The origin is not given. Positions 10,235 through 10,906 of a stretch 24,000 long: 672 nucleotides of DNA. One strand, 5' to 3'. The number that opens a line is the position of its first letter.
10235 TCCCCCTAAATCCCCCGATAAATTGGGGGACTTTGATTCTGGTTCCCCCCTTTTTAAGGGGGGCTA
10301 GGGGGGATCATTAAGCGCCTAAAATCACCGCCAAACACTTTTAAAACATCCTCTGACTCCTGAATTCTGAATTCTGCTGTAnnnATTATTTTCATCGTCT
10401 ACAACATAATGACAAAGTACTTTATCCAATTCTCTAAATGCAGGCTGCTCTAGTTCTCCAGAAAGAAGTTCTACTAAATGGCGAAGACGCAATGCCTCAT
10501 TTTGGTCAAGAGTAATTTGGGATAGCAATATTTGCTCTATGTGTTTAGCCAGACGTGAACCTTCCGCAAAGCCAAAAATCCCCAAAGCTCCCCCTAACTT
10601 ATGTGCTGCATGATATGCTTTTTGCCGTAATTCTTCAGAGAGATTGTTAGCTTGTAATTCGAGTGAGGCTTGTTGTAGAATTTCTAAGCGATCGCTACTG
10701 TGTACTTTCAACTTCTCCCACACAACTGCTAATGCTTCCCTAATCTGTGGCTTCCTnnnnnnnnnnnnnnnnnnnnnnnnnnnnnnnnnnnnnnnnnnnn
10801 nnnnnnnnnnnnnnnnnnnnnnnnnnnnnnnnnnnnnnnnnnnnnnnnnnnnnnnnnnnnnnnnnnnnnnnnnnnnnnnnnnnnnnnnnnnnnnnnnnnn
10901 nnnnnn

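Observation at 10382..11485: The rfpB-position regulator is REC-wHTH-HPt and lacks the second receiver domain described for RfpB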

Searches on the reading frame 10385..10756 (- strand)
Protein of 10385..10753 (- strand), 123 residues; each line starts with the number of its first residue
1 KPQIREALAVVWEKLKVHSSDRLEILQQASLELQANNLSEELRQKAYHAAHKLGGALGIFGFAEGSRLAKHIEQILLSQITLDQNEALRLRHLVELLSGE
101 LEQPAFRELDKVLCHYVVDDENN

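Call 32: search_solved_structures(query=window:10385-10738:-, max_evalue=1, show_alignments=2)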
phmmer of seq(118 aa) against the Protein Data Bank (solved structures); distinct sequences matched with E-value up to 1: 3.
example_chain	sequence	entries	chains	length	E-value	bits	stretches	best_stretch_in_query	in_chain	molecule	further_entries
1tqg_A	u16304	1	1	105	0.0015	22.3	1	15-71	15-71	Chemotaxis protein cheA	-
2ld6_A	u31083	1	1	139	0.0026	21.6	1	15-71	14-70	Chemotaxis protein CheA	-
6ff6_A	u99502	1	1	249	0.014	19.2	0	18-59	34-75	BRIC1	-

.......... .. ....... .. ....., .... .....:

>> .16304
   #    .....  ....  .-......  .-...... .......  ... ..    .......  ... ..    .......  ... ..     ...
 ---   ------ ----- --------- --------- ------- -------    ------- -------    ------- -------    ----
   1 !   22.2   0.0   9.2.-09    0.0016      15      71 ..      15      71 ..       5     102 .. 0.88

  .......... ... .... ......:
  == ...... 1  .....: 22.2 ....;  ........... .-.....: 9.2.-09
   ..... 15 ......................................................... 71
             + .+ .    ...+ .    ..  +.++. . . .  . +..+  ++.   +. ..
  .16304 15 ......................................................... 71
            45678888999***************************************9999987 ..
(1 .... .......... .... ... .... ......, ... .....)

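Call 48: search_solved_structures(query=A4, max_evalue=1, show_alignments=2)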
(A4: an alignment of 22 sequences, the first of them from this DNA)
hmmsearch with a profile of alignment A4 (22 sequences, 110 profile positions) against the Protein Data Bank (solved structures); distinct sequences matched with E-value up to 1: 12.
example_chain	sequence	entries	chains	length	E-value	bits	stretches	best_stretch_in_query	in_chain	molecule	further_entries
6ff6_A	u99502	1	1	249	4e-06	30.3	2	24-103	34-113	BRIC1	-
1tqg_A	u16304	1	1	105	0.0001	25.7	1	20-91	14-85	Chemotaxis protein cheA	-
2ld6_A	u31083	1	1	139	0.00019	24.8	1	20-91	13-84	Chemotaxis protein CheA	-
8c5v_C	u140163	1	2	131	0.021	18.2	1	19-101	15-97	Chemotaxis protein CheA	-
1i5n_A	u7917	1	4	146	0.045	17.2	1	20-98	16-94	CHEMOTAXIS PROTEIN CHEA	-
3myf_A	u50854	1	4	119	0.072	16.6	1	38-97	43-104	Sensor protein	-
2lp4_A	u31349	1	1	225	0.11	15.9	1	21-96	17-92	Chemotaxis protein CheA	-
8qyd_A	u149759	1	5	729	0.12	15.8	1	64-107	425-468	Anti-phage defense ZorAB system ZorA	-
6s1k_A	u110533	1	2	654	0.28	14.6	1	21-95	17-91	Chemotaxis protein CheA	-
7saf_A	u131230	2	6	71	0.64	13.5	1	68-106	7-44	General control transcription factor GCN4/M protein chimera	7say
4o5p_A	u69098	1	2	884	0.69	13.4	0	37-82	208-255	Uncharacterized protein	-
3iqt_A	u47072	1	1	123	0.99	12.9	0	48-96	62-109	Signal transduction histidine-protein kinase barA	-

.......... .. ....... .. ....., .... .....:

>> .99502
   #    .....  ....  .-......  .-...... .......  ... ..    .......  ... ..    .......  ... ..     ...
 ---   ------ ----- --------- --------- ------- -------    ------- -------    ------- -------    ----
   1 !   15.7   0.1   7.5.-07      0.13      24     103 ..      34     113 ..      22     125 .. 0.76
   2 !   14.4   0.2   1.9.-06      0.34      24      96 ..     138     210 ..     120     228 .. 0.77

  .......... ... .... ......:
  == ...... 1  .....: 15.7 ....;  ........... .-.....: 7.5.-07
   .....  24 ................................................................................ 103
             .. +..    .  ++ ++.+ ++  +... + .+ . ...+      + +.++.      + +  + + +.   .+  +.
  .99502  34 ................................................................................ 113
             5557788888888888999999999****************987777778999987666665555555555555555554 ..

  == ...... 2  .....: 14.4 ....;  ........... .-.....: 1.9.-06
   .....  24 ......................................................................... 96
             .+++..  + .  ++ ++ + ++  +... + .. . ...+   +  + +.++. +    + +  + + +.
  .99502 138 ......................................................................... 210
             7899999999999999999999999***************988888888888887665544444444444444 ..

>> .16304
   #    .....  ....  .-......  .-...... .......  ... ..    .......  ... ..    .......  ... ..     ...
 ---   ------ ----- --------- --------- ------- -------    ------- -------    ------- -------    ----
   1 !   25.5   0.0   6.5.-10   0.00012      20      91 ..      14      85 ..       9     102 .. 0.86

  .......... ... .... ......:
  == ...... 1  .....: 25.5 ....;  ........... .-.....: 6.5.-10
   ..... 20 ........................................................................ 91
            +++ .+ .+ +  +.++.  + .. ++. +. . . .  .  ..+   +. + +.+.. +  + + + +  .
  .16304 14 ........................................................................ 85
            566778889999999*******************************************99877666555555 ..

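Call 56: predict_structure(protein=window:10385-10753:-)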
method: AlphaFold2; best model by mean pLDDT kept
length: 123 residues; sequences in the alignment: 1
mean_pLDDT: 66.8   pTM: 0.60
mean pLDDT of the five models: 66.8, 55.8, 47.1, 43.7, 41.8
residues with pLDDT >= 90: 2; 70-90: 53; 50-70: 48; < 50: 20
segments of 3 or more residues with pLDDT < 50: 1-5, 112-123
pLDDT, mean of each block of 10 residues (from residue 1): 49 55 80 82 88 79 76 77 65 65 52 45 35
secondary structure, 60 per line:
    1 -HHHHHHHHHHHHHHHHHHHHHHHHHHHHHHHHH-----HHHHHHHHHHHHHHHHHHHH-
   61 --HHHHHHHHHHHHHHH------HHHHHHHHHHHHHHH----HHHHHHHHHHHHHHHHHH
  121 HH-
elements in order: H2-34 H40-59 H63-77 H84-98 H103-122

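Call 59: fold_search(model_id=the predicted structure, library=pdb)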
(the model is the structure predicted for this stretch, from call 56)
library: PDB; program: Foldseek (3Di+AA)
matches with E <= 10: 255; with E <= 0.001: 0
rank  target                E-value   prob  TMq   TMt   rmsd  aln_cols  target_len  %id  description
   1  3myf_D                5.7e-02  1.00  0.49  0.51   6.4       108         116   21  The Crystal Structure of the HPT domain from the Hpt Sensor Hybrid Histidine Kinase from Shewanella to 1.80A (released 2010-05-26)
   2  2lch_MODEL_1_A        7.0e-02  1.00  0.49  0.52   6.8       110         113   17  Solution NMR Structure of a Protein With a Redesigned Hydrophobic Core, Northeast Structural Genomics Consorti (released 2011-05-25)
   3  8c5v_C                7.7e-02  1.00  0.54  0.52   5.5       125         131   17  Chemotaxis core signalling unit from E protein lysed E. coli cells (released 2023-09-13)
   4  1tqg                  8.1e-02  1.00  0.54  0.61   5.1       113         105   24  CheA phosphotransferase domain from Thermotoga maritima (released 2004-09-07)
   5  3u3b_B                8.1e-02  1.00  0.53  0.62   4.4       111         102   18  Crystal Structure of Computationally Redesigned Four-Helix Bundle (released 2012-06-13)
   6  7t03_MODEL_1_A        9.9e-02  1.00  0.51  0.58   4.5       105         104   15  NMR structure of a designed cold unfolding four helix bundle (released 2022-03-02)
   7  2lp4_MODEL_1_A        1.2e-01  1.00  0.59  0.36   4.7       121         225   15  Solution structure of P1-CheY/P2 complex in bacterial chemotaxis (released 2012-10-24)
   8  1i5n_A                1.3e-01  1.00  0.59  0.57   4.7       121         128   15  Crystal structure of the P1 domain of CheA from Salmonella typhimurium (released 2001-07-11)
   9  3myf_A                1.3e-01  0.99  0.49  0.51   6.8       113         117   21  The Crystal Structure of the HPT domain from the Hpt Sensor Hybrid Histidine Kinase from Shewanella to 1.80A (released 2010-05-26)
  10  1i5n_C                1.7e-01  1.00  0.56  0.56   5.0       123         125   17  Crystal structure of the P1 domain of CheA from Salmonella typhimurium (released 2001-07-11)
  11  3u3b_A                1.8e-01  0.99  0.52  0.59   5.0       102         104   16  Crystal Structure of Computationally Redesigned Four-Helix Bundle (released 2012-06-13)
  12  7t2y_A                1.9e-01  1.00  0.52  0.60   3.9        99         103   17  X-ray structure of a designed cold unfolding four helix bundle (released 2022-03-02)
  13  3myf_B                1.9e-01  0.99  0.49  0.52   7.0       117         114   21  The Crystal Structure of the HPT domain from the Hpt Sensor Hybrid Histidine Kinase from Shewanella to 1.80A (released 2010-05-26)
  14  2ld6_MODEL_1_A        2.0e-01  0.97  0.45  0.42   7.6       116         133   26  Solution Structure of Histidine Phosphotransfer Domain of CheA (released 2011-10-12)
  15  6fes_A                2.8e-01  0.98  0.52  0.21   4.7       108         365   17  Crystal structure of novel repeat protein BRIC2 fused to DARPin D12 (released 2018-09-05)
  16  1i5n_D                2.8e-01  0.97  0.54  0.52   5.5       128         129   17  Crystal structure of the P1 domain of CheA from Salmonella typhimurium (released 2001-07-11)
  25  3kyj_A                6.9e-01  0.95  0.57  0.55   5.5       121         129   16  Crystal structure of the P1 domain of CheA3 in complex with CheY6 from R. sphaeroides (released 2010-02-16)
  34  3kyi_A                8.9e-01  0.93  0.53  0.52   5.6       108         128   18  Crystal structure of the phosphorylated P1 domain of CheA3 in complex with CheY6 from R. sphaeroides (released 2010-02-16)
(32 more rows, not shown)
